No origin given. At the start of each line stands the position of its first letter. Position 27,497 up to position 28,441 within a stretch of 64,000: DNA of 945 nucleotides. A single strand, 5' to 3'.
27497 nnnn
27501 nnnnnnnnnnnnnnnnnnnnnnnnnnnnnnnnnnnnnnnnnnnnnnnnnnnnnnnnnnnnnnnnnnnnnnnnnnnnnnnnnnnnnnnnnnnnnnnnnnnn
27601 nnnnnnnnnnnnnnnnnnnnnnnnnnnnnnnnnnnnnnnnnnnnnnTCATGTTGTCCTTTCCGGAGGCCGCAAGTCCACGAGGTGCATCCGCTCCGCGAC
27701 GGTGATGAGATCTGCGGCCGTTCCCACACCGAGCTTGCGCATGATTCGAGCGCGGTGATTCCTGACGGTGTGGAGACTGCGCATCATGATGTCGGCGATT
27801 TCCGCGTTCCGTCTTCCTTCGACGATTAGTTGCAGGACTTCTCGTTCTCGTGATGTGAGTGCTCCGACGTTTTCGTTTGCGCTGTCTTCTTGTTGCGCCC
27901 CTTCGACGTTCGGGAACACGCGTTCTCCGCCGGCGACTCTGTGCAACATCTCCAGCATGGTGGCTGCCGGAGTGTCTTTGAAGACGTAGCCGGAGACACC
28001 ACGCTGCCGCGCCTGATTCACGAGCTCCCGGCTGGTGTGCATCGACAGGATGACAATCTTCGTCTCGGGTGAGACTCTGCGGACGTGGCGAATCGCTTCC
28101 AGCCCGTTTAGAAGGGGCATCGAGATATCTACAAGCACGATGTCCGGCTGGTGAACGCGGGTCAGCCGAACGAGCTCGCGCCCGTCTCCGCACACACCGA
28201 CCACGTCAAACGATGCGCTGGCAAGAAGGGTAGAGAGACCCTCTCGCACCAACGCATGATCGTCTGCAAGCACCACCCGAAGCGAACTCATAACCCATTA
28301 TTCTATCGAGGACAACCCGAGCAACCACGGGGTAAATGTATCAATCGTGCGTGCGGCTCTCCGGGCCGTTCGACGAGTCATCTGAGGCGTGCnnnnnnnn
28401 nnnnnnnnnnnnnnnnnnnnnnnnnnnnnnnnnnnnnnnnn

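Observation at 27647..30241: DesK-like polytopic HisKA_3 kinase plus two tandem NarL-type regulators immediately upstream of the hopanoid operon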

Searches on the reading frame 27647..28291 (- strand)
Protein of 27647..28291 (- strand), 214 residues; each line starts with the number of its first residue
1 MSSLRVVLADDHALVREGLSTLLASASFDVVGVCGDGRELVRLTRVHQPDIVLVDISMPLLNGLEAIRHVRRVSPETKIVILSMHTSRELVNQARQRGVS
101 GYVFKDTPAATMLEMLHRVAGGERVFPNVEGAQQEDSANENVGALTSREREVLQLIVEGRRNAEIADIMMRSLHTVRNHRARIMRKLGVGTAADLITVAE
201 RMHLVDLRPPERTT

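Call 4: search_protein_families(library=pfam, proteins=[window:27647-28291:-])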
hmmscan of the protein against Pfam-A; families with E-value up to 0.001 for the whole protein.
window:27647-28291:- (214 aa): 4 families
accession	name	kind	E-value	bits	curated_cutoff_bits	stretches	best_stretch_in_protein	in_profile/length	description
PF00072.30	Response_reg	-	1e-25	90.5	30.2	1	6-116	1-110/111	Response regulator receiver domain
PF00196.25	GerE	-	1.4e-16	60.3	23.5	1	145-199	3-57/57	Bacterial regulatory proteins, luxR family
PF08281.18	Sigma70_r4_2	-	6.5e-07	29.3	25.7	1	144-187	10-54/54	Sigma-70, region 4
PF04545.22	Sigma70_r4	-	0.00033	20.6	24.1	1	144-187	4-48/50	Sigma-70, region 4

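Call 35: search_protein_families(library=ncbifam, proteins=[window:27647-28291:-], max_evalue=0.01)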
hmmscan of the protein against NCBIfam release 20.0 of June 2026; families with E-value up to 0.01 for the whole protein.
window:27647-28291:- (214 aa): 114 families (the best 25 are shown)
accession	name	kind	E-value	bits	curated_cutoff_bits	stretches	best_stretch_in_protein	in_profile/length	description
NF052445.1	RespRegMctR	equivalog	6.9e-49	166.1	300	1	4-199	2-199/205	two-component system response regulator MctR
NF011896.0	PRK15369.1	equivalog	1.2e-40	139.4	242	1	2-204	2-209/211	two component system response regulator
NF007018.1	PRK09483.1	equivalog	1.2e-34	119.9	280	1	5-206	3-210/217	UvrY/SirA/GacA family response regulator transcription factor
NF007935.0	PRK10651.1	equivalog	1.7e-32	112.3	250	1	4-189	7-200/216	two-component system response regulator NarL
NF047785.1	respo_reg_MadR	equivalog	9.2e-31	106.8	300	1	4-205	1-209/209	MadR family response regulator transcription factor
NF007708.0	PRK10403.1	equivalog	5.8e-27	94.5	343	1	3-191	6-200/215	nitrate/nitrite response regulator protein NarP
NF007685.0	PRK10360.1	equivalog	4.4e-23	82.1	258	1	5-195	3-188/196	response regulator transcription factor UhpA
NF007419.0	PRK09958.1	equivalog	5.1e-23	81.7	251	1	7-203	4-202/204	acid-sensing system DNA-binding response regulator EvgA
NF040749.1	tetrathio_RR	equivalog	1.1e-22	80.6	290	1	7-200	3-189/191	tetrathionate respiration response regulator TtrR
NF006900.1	PRK09390.1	equivalog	6.1e-22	78.2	255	1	5-199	6-197/203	response regulator FixJ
NF007403.0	PRK09935.1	equivalog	5.4e-21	75.2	271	1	4-204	4-209/210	fimbria biosynthesis transcriptional regulator FimZ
NF041830.1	RR_TF_ErdR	exception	2.2e-19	70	390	1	5-194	3-200/213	response regulator transcription factor ErdR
NF008098.0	PRK10840.1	equivalog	5.4e-18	65.3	235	1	1-196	1-202/216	response regulator transcription factor RcsB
NF041367.1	CheY_Halo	equivalog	6.1e-16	58.8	200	1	6-117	1-111/114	chemotaxis protein CheY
NF001965.0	PRK00742.1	subfamily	3.3e-15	56.1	293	1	2-89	2-89/357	chemotaxis-specific protein-glutamate methyltransferase CheB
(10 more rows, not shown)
